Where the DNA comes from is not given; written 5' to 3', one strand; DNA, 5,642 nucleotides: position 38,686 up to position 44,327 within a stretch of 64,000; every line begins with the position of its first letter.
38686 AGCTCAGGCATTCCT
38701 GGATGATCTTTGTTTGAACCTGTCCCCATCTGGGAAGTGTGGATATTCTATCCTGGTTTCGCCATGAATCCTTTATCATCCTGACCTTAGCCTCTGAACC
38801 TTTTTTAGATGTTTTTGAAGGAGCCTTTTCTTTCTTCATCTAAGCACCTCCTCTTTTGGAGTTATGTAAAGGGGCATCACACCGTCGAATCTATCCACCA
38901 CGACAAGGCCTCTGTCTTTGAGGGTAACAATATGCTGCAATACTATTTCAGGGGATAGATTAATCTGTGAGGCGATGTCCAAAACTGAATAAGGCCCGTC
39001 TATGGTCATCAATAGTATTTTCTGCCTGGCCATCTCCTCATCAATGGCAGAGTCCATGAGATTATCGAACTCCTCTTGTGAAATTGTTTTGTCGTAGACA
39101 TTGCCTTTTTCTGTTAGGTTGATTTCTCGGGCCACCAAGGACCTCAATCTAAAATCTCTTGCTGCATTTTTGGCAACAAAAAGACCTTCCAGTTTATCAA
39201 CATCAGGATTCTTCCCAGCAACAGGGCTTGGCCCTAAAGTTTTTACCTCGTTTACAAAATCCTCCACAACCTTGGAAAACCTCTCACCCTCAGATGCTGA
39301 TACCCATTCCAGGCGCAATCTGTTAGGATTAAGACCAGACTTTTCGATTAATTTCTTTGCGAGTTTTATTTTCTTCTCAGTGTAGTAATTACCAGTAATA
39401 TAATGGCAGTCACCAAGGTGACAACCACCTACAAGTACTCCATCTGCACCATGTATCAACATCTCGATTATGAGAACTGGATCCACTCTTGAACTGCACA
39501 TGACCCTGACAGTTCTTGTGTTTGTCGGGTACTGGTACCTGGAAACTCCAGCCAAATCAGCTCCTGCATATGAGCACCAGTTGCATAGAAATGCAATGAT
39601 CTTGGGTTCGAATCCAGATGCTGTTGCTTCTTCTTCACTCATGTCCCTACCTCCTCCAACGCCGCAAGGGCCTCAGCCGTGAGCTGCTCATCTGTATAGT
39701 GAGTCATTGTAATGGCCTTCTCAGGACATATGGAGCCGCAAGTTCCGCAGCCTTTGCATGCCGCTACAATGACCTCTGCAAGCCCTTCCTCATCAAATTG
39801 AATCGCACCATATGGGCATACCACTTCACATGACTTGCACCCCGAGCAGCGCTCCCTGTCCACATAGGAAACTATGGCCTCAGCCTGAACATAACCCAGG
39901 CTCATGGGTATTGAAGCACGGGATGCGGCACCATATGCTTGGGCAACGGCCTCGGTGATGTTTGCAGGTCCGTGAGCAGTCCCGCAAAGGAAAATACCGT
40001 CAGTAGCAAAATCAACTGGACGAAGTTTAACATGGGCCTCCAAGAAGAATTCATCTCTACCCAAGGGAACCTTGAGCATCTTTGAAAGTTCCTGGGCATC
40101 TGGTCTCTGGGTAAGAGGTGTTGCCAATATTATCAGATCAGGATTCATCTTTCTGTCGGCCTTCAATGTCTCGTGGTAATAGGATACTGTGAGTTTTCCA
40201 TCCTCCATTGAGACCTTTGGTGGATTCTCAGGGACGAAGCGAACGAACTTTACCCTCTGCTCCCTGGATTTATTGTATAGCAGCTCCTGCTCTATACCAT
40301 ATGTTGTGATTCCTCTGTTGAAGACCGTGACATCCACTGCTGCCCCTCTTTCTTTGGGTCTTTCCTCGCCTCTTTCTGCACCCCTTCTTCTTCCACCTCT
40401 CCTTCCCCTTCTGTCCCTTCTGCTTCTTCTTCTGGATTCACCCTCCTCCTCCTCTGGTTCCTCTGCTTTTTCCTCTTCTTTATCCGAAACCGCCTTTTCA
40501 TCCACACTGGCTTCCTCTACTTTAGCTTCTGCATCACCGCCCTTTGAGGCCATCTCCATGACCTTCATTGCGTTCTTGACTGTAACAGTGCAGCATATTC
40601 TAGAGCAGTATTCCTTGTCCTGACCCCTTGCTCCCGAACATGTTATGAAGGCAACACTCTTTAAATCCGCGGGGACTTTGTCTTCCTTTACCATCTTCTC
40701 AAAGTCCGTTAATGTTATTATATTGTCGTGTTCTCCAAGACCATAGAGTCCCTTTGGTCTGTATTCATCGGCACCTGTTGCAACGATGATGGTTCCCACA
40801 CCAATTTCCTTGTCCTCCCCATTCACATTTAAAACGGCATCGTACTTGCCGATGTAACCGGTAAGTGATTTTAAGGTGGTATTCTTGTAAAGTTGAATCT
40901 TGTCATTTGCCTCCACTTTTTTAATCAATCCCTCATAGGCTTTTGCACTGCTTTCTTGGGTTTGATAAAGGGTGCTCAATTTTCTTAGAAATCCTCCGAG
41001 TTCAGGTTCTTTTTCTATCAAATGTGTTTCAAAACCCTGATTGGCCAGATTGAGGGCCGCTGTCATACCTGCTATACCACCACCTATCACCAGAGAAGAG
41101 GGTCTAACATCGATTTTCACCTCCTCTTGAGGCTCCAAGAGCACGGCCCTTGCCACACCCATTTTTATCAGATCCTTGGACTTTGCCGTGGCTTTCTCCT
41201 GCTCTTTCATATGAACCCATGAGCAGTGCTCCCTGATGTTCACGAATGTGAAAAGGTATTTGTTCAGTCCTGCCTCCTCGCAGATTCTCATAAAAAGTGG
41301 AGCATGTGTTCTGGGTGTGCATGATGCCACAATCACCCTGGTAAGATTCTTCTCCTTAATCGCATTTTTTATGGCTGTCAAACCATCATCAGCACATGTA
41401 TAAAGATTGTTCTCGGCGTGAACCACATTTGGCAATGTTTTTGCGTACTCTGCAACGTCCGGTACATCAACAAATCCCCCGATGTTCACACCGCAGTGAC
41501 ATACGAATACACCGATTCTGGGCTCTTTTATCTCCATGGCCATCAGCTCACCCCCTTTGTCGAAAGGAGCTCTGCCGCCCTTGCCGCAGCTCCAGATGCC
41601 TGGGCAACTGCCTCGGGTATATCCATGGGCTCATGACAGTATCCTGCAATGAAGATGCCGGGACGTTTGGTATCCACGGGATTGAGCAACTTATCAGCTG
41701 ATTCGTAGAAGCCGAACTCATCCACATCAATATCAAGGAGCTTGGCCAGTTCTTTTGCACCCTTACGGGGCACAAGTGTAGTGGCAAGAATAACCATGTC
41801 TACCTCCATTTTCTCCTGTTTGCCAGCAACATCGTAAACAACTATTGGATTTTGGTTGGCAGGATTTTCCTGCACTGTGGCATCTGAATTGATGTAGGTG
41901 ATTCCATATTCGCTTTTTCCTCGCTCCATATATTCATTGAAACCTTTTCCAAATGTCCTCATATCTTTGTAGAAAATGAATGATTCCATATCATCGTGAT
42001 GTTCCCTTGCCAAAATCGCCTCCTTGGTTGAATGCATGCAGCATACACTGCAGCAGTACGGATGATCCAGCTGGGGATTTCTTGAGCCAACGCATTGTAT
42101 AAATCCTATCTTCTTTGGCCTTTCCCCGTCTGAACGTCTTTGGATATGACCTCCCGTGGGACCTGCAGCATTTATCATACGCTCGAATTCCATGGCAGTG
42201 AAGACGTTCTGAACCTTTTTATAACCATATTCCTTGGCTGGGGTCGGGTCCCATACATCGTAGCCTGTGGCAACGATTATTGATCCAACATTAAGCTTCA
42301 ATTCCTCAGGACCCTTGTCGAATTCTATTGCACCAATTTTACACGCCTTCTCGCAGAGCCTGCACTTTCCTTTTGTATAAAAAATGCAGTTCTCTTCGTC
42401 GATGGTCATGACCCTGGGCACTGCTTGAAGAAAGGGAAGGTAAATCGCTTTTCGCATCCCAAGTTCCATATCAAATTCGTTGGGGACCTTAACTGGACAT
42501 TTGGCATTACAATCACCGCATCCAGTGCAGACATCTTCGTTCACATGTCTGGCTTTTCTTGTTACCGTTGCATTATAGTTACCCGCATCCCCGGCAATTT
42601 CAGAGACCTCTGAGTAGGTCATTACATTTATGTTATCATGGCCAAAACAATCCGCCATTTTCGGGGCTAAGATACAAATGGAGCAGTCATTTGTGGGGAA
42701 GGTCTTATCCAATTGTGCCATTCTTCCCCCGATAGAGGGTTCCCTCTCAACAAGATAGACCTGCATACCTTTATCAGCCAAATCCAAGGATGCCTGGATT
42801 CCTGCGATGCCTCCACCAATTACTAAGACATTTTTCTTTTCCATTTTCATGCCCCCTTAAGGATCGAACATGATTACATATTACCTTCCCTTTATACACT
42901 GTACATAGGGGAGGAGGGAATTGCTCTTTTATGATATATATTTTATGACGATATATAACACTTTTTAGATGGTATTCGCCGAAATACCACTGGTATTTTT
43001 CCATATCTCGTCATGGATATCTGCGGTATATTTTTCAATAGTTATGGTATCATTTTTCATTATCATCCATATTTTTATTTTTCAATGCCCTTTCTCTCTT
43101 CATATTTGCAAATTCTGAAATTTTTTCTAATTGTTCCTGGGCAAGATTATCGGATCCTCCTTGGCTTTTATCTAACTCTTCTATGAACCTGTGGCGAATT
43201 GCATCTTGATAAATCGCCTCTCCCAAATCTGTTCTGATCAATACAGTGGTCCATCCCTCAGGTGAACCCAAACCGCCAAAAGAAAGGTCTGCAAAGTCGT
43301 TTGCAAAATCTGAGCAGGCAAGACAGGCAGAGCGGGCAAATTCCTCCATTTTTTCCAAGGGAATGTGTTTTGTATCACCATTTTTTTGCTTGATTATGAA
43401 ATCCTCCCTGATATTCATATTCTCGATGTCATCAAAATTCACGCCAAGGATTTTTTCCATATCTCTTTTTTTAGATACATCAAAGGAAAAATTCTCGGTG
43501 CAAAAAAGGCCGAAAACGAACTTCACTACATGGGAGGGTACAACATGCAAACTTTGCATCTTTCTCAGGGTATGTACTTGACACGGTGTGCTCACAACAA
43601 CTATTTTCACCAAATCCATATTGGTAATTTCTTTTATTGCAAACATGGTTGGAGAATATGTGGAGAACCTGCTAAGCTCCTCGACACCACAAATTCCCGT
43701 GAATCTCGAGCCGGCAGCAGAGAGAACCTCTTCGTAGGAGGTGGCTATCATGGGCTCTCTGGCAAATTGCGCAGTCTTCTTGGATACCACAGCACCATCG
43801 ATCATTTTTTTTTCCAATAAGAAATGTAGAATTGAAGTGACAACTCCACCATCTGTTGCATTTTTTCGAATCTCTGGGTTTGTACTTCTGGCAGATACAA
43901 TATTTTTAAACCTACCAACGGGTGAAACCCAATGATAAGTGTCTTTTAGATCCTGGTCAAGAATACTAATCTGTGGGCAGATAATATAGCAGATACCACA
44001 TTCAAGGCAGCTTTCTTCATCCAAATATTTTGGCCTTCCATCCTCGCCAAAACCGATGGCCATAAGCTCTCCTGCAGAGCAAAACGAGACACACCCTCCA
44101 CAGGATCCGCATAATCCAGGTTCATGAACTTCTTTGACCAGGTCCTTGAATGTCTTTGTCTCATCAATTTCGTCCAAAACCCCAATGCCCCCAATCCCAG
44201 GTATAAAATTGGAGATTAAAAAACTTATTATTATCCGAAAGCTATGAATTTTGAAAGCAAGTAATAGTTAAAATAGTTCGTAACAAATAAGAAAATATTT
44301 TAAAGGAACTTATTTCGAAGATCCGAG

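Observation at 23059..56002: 33-kb unidirectional array of nine hdrA-like genes interleaved with eight mvhD genes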

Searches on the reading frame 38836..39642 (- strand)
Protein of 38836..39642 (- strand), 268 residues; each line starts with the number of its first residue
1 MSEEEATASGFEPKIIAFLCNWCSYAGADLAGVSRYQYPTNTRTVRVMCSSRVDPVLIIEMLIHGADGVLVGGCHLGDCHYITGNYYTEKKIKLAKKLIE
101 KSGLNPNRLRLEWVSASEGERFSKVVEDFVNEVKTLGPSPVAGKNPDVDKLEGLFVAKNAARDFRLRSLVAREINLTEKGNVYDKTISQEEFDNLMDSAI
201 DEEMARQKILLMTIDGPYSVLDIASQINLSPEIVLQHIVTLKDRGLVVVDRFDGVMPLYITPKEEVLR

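Call 4: search_protein_families(library=pfam, proteins=[window:38836-39642:-], max_evalue=0.001)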
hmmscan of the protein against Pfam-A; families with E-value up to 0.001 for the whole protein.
window:38836-39642:- (268 aa): 2 families
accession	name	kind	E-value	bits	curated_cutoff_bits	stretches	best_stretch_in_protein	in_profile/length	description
PF02662.21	FlpD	-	5.7e-52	175.3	22.3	1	15-137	1-123/123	Methyl-viologen-reducing hydrogenase, delta subunit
PF01022.26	HTH_5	-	0.00022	21.4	22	1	206-247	4-45/47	Bacterial regulatory protein, arsR family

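Call 32: find_homologous_proteins(query=window:38836-39642:-, max_evalue=1e-10)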
Query window:38836-39642:- (268 aa): 7998 proteins with E <= 1e-10 among 8000 candidates; the best 120 are listed.
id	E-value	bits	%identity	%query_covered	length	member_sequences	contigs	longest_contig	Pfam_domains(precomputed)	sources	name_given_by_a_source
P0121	8.1e-170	581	97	100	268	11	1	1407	PF02662.22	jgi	jgi:F420-non-reducing hydrogenase iron-sulfur subunit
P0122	1.6e-149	514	84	100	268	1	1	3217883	PF02662.22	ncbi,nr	ncbi:MAG: hydrogenase iron-sulfur subunit [Methanomassiliicoccales archaeon]|nr:MAG: hydrogenase iro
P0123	3.9e-149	513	87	96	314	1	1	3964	PF02662.22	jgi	jgi:F420-non-reducing hydrogenase iron-sulfur subunit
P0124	4.2e-149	513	87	96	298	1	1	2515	PF02662.22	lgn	-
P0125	3.5e-148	510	88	96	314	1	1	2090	PF02662.22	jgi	-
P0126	3.7e-148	510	87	96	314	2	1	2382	PF02662.22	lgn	-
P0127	2.2e-147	507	86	97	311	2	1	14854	PF02662.22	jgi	jgi:coenzyme F420-reducing hydrogenase delta subunit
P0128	2.6e-147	507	88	96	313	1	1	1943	PF02662.22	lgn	-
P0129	4.4e-147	506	87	96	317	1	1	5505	PF02662.22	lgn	-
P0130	4.6e-147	506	84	99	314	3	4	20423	PF02662.22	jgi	jgi:F420-non-reducing hydrogenase iron-sulfur subunit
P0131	4.7e-147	506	86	96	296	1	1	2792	PF02662.22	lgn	-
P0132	1.1e-146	505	82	99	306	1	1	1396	PF02662.22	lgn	-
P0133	1.4e-146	505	83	99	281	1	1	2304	PF02662.22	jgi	jgi:coenzyme F420-reducing hydrogenase delta subunit/DNA-binding transcriptional ArsR family regulat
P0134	5.0e-146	503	83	100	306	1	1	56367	PF02662.22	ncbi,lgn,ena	-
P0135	1.4e-145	501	82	100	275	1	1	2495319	PF12840.14,PF02662.22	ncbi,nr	ncbi:MAG: hydrogenase iron-sulfur subunit [Thermoplasmata archaeon]|nr:MAG: hydrogenase iron-sulfur 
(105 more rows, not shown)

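Call 33: find_encoding_contigs(protein=P0122, flank=10000, max_places=2)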
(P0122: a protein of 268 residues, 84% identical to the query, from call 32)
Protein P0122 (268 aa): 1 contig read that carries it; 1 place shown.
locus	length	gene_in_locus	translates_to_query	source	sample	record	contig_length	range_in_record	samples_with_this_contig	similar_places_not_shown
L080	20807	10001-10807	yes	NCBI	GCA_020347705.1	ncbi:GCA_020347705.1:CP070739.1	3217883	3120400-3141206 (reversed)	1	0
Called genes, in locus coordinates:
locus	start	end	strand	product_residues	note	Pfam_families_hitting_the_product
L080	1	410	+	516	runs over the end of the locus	PF01039:Carboxyl_trans, PF03255:ACCA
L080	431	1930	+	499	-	PF00682:HMGL-like, PF02436:PYC_OADA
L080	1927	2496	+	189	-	PF25917:BSH_RND (faint), PF25973:BSH_CzcB (faint), PF00364:Biotin_lipoyl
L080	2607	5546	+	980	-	PF01011:PQQ (faint), PF13360:PQQ_2, PF13570:Beta-prop_ACSF4 (weak), PF13360:PQQ_2, PF13570:Beta-prop_ACSF4, PF13360:PQQ_2 (weak), PF13570:Beta-prop_ACSF4 (weak), PF13205:Big_5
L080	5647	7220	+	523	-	PF00041:fn3, PF13205:Big_5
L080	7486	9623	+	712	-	PF01073:3Beta_HSD, PF01370:Epimerase, PF04321:RmlD_sub_bind (weak), PF07993:NAD_binding_4, PF16363:GDP_Man_Dehyd, PF00501:AMP-binding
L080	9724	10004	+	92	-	PF13183:Fer4_8 (faint), PF13484:Fer4_16 (faint), PF00037:Fer4, PF12797:Fer4_2 (faint), PF13237:Fer4_10, PF14697:Fer4_21, PF13187:Fer4_9, PF25160:LdpA_Fe-S-bd (weak), +2 more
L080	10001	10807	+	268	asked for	PF02662:FlpD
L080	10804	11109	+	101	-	-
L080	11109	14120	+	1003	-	PF00037:Fer4 (weak), PF13187:Fer4_9 (weak), PF07992:Pyr_redox_2, PF13450:NAD_binding_8 (weak), PF13738:Pyr_redox_3 (weak), PF00037:Fer4, PF12837:Fer4_6, PF14697:Fer4_21, +13 more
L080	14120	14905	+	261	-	PF02662:FlpD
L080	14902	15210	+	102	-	-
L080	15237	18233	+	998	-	PF07992:Pyr_redox_2, PF00037:Fer4 (weak), PF13450:NAD_binding_8, PF00037:Fer4, PF12837:Fer4_6, PF12838:Fer4_7, PF13187:Fer4_9, PF14697:Fer4_21, +18 more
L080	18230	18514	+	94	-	-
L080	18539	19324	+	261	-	PF02662:FlpD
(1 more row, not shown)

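Call 34: find_encoding_contigs(protein=P0135, flank=10000, max_places=2)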
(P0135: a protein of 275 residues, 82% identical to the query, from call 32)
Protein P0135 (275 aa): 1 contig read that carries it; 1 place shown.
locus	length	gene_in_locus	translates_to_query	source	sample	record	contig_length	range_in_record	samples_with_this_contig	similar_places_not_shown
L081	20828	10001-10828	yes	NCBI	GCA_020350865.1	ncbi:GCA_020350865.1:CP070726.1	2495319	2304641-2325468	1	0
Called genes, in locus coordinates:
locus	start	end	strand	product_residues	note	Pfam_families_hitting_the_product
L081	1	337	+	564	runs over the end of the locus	PF09826:Beta_propel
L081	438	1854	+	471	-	PF05048:NosD, PF13229:Beta_helix, PF05048:NosD (weak), PF13229:Beta_helix, PF13620:CarboxypepD_reg (faint), PF15102:TMEM154 (weak)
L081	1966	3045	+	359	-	-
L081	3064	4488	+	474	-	PF12801:Fer4_5 (weak), PF00037:Fer4 (weak), PF13237:Fer4_10, PF12838:Fer4_7, PF13187:Fer4_9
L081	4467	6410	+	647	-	-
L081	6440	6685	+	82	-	-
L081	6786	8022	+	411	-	-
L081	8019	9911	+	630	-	PF00890:FAD_binding_2 (weak), PF01266:DAO (weak), PF07992:Pyr_redox_2, PF12831:FAD_oxidored (weak), PF13450:NAD_binding_8, PF00037:Fer4, PF13237:Fer4_10, PF14697:Fer4_21, +5 more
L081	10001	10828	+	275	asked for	PF02662:FlpD, PF12840:HTH_20 (faint)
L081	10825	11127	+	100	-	-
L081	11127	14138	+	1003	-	PF00037:Fer4 (weak), PF13187:Fer4_9 (weak), PF07992:Pyr_redox_2, PF00890:FAD_binding_2 (weak), PF01266:DAO (weak), PF00037:Fer4, PF12837:Fer4_6, PF14697:Fer4_21, +14 more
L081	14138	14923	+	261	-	PF02662:FlpD, PF12840:HTH_20 (weak)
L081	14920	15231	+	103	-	-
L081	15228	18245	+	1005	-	PF00037:Fer4 (weak), PF13187:Fer4_9 (weak), PF07992:Pyr_redox_2, PF13450:NAD_binding_8 (weak), PF13738:Pyr_redox_3 (weak), PF00037:Fer4 (weak), PF12837:Fer4_6 (weak), PF14697:Fer4_21, +12 more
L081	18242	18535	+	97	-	-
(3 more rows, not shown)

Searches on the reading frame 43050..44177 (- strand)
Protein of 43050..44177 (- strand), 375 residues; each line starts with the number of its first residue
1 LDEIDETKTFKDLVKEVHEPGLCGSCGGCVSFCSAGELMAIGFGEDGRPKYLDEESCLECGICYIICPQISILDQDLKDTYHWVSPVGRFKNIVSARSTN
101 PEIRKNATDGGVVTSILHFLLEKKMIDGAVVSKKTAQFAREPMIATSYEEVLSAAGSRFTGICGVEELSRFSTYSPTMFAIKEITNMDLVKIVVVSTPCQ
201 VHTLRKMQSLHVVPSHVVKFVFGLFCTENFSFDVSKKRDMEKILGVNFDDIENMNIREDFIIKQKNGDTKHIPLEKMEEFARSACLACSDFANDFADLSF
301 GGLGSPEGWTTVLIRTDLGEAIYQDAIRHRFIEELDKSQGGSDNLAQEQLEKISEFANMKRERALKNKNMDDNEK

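Call 3: search_protein_families(library=pfam, proteins=[window:43050-44177:-], max_evalue=0.001)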
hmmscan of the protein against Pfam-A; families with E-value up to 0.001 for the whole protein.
window:43050-44177:- (375 aa): 8 families
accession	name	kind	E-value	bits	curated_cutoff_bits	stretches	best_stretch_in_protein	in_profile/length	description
PF04432.18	FrhB_FdhB_C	-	3.1e-38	131.4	23.3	1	191-334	3-144/150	Coenzyme F420 hydrogenase/dehydrogenase, beta subunit C terminus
PF04422.18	FrhB_FdhB_N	-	2.2e-21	76.2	22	1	94-165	2-73/78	Coenzyme F420 hydrogenase/dehydrogenase, beta subunit N-term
PF13237.11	Fer4_10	-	2.1e-05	24.8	25.5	0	17-68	3-53/53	4Fe-4S dicluster domain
PF12837.12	Fer4_6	-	6.7e-05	23.1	25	0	53-68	5-20/24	4Fe-4S binding domain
PF14697.11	Fer4_21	-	7.4e-05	23.2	35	1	23-69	8-53/59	4Fe-4S dicluster domain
PF12838.12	Fer4_7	-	0.00012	22.9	27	1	23-68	2-49/52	4Fe-4S dicluster domain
PF13187.11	Fer4_9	-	0.0002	21.7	27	1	23-69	2-49/52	4Fe-4S dicluster domain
PF12797.12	Fer4_2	-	0.00036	20.8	24.5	0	50-68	3-21/22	4Fe-4S binding domain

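Call 31: search_protein_families(library=ncbifam, proteins=[window:43050-44177:-], max_evalue=0.001)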
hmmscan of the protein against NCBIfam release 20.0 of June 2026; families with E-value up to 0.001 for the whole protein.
window:43050-44177:- (375 aa): 9 families
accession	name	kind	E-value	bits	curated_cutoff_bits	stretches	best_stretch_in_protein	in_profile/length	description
NF006807.0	PRK09325.1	subfamily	1.4e-61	208.1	269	1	86-366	3-269/283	coenzyme F420-reducing hydrogenase subunit beta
TIGR03289.1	frhB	equivalog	1.6e-56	191.4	331.5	1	87-365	1-268/275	coenzyme F420 hydrogenase subunit beta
NF006808.0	PRK09326.1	equivalog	8.8e-39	133.3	444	1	14-341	5-307/341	F420H2 dehydrogenase subunit F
NF040616.1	F420_dehyd_FpoF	exception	1.2e-38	133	475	1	14-338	4-303/337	F420H2 dehydrogenase subunit FpoF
TIGR03294.1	FrhG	equivalog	2.4e-08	34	245.5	1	12-72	165-220/228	coenzyme F420 hydrogenase subunit gamma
NF038196.1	ferrodoxin_EFR1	subfamily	2.2e-05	24.6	75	1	15-72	178-229/242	EFR1 family ferrodoxin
NF042909.1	FMH_DH_FwdF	exception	5e-05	22.6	375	1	4-71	242-310/336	tungsten-dependent formylmethanofuran dehydrogenase subunit FwdF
NF040864.1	HgcB_ferredoxin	equivalog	0.00031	20.5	99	1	20-72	13-61/93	mercury methylation ferredoxin HgcB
TIGR02512.1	FeFe_hydrog_A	subfamily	0.00055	18.9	405.95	1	23-78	9-74/375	[FeFe] hydrogenase, group A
